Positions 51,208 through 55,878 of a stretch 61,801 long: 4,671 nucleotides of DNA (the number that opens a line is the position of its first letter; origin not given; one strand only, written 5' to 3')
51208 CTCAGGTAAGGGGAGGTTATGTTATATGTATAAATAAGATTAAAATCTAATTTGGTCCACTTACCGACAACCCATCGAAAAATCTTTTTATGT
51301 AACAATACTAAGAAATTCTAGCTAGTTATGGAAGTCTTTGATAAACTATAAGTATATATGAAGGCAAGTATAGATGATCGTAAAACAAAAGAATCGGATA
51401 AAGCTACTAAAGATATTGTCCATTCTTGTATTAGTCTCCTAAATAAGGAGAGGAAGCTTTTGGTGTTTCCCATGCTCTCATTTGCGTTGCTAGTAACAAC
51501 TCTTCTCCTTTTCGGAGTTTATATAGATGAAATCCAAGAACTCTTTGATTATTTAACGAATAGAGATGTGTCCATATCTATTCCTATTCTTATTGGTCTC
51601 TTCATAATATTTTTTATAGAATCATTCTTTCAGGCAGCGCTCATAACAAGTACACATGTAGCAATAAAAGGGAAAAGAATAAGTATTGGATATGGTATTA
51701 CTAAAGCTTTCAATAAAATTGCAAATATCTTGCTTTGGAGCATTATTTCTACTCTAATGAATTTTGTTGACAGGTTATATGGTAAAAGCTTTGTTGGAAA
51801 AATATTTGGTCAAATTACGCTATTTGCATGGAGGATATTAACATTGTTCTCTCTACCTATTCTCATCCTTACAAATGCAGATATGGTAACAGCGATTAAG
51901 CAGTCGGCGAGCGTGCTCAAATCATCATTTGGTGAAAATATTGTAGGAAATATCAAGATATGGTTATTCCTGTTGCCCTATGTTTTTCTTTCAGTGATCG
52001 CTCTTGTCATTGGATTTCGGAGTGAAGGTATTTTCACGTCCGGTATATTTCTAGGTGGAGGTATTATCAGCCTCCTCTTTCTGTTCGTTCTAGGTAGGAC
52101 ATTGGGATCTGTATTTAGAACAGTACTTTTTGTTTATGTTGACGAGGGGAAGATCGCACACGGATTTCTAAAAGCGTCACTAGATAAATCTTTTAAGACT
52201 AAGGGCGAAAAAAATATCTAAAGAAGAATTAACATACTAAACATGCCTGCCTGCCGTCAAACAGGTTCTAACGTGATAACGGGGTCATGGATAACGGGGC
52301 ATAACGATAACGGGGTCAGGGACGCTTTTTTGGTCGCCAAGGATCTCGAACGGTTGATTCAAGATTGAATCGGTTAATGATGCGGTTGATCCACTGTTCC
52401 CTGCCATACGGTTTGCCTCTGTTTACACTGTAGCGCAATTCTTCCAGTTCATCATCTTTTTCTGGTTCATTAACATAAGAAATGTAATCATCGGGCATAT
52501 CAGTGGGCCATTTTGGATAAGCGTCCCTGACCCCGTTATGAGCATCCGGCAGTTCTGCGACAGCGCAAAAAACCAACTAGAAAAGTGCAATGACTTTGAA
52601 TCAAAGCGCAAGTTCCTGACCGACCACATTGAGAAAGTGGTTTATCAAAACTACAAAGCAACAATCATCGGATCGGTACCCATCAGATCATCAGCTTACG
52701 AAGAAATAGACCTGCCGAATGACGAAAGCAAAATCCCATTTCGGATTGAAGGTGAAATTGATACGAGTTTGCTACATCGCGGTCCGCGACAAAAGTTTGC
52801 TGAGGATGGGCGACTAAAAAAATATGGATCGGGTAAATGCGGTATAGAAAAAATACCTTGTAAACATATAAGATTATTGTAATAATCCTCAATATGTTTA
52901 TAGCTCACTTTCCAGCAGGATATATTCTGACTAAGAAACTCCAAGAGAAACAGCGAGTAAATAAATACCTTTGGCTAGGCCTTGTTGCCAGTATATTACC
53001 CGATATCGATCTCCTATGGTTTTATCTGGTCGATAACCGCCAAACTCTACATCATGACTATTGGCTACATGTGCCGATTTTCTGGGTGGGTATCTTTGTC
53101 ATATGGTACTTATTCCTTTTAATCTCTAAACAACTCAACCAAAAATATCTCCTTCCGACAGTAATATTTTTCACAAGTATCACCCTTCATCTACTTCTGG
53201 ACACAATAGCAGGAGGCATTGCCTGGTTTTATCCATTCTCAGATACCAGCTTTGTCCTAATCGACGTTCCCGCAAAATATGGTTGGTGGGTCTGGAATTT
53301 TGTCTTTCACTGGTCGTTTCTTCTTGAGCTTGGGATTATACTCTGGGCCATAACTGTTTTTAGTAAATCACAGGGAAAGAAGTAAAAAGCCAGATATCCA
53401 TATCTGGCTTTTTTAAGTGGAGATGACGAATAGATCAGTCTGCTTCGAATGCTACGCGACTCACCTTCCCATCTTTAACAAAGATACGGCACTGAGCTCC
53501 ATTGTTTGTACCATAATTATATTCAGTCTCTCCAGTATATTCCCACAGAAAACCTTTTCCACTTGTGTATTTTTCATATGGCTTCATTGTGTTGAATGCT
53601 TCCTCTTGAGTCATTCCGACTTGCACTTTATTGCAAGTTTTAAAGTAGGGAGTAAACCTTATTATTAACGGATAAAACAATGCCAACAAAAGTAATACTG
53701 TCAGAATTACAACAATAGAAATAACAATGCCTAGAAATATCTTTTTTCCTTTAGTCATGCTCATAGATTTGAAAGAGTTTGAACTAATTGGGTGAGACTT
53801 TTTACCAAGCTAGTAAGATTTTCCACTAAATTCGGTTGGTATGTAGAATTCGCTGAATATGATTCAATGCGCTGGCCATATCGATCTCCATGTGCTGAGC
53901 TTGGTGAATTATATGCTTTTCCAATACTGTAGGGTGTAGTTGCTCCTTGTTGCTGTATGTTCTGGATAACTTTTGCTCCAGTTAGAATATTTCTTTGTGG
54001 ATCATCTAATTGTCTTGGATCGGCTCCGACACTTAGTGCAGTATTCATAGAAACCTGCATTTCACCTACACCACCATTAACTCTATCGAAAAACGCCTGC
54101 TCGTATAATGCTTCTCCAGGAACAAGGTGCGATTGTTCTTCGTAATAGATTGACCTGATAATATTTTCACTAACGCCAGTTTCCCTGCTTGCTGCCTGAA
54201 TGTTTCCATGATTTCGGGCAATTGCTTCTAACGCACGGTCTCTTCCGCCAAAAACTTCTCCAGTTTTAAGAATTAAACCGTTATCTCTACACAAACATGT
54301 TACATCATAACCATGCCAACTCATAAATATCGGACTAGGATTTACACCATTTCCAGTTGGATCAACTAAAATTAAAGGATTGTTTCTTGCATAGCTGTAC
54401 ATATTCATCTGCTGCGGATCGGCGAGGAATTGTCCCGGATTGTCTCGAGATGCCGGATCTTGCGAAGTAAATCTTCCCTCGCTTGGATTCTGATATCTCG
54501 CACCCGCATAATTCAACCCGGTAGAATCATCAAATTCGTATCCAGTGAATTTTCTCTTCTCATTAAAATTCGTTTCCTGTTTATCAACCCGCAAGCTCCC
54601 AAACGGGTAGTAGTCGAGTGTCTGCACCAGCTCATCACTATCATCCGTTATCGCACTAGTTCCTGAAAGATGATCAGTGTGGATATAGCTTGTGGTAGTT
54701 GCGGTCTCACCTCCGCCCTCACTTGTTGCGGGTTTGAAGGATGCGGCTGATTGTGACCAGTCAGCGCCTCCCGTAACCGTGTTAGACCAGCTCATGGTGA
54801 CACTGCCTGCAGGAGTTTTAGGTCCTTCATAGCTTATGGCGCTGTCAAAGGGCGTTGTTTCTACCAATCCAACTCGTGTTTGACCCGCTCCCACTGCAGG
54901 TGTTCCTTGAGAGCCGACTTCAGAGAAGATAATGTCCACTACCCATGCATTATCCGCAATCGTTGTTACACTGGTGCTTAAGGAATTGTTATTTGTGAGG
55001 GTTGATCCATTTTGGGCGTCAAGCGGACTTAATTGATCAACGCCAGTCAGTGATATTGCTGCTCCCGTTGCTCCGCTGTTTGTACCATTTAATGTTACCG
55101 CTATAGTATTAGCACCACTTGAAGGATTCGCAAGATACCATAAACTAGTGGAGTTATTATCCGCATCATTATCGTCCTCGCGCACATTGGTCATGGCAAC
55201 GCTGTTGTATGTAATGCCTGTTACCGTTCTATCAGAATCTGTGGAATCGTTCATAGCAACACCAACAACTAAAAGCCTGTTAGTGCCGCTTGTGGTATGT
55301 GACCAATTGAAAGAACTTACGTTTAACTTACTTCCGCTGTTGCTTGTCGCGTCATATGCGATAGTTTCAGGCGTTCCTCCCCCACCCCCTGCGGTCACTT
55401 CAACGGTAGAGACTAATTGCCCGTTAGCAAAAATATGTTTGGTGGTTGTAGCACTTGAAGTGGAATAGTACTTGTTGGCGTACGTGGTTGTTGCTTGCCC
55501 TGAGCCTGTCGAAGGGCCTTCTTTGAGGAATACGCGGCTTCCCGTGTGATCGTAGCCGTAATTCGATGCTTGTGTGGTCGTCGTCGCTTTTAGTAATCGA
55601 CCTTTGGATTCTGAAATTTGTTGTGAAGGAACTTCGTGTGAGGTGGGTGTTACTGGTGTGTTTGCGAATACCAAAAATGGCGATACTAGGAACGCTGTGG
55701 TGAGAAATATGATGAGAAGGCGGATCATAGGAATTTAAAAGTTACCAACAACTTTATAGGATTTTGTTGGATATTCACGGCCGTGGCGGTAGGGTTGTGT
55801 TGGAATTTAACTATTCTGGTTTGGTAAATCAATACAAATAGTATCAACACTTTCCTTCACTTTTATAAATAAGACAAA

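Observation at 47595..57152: Four mobile loci within 10 kb, each bracketed by inverted arrays of one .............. motif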

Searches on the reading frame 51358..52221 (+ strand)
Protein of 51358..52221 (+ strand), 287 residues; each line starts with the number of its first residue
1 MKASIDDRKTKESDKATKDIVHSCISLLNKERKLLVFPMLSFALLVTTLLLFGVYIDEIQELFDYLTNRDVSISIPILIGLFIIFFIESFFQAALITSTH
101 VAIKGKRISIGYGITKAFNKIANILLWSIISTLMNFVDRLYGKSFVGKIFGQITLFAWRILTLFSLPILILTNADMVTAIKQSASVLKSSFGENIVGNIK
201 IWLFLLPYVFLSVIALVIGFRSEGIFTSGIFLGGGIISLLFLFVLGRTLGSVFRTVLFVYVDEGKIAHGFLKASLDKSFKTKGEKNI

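Call 18: find_encoding_contigs(protein=window:51358-52221:+, flank=8000, max_places=10)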
Protein window:51358-52221:+ (287 aa): 6 contigs read that carry it; 3 places shown.
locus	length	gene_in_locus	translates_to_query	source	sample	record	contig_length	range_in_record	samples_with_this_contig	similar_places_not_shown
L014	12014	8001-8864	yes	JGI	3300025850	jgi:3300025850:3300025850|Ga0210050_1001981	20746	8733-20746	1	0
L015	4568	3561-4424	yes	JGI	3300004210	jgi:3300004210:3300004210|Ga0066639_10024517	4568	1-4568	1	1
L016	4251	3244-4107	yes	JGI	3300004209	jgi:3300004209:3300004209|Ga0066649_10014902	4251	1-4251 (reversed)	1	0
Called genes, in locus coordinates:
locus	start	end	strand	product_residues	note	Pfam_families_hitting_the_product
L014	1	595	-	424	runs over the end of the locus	-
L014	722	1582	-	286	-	-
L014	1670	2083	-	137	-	PF08327:AHSA1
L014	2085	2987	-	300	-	PF06983:3-dmu-9_3-mt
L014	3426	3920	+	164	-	-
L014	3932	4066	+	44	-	-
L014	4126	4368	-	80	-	-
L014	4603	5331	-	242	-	-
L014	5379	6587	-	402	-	PF04183:IucA_IucC (weak)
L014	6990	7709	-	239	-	-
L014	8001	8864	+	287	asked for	PF19656:DUF6159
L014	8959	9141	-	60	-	-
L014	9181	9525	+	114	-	-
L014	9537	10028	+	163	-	PF04307:YdjM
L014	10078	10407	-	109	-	-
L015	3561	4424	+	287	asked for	PF19656:DUF6159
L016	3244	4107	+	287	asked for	PF19656:DUF6159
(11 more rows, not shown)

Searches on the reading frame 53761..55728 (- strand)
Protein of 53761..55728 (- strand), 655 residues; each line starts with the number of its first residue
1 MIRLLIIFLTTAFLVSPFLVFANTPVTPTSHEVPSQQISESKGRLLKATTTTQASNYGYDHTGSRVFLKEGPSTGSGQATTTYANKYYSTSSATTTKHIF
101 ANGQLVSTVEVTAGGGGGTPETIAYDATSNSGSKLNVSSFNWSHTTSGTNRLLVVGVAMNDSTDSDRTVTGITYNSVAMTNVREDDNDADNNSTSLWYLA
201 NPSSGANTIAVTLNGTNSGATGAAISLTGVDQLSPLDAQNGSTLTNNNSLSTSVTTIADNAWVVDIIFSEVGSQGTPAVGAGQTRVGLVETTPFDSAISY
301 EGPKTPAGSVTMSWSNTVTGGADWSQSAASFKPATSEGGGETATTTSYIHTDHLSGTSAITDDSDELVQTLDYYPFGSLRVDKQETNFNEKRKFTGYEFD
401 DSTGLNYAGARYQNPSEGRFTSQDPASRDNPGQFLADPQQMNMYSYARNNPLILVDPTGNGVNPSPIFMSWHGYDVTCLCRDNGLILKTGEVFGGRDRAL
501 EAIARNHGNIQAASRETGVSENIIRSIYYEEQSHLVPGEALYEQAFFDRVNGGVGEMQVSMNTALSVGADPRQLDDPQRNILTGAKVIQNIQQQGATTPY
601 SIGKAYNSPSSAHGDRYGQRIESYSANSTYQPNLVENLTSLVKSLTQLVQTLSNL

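Call 5: search_protein_families(library=pfam, proteins=[window:53761-55728:-], max_evalue=0.01)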
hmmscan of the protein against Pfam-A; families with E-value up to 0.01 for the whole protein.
window:53761-55728:- (655 aa): 1 family
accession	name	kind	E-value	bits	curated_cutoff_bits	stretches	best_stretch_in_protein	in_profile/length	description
PF01464.25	SLT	-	7.9e-05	22.6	21.3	1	510-614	3-102/117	Transglycosylase SLT domain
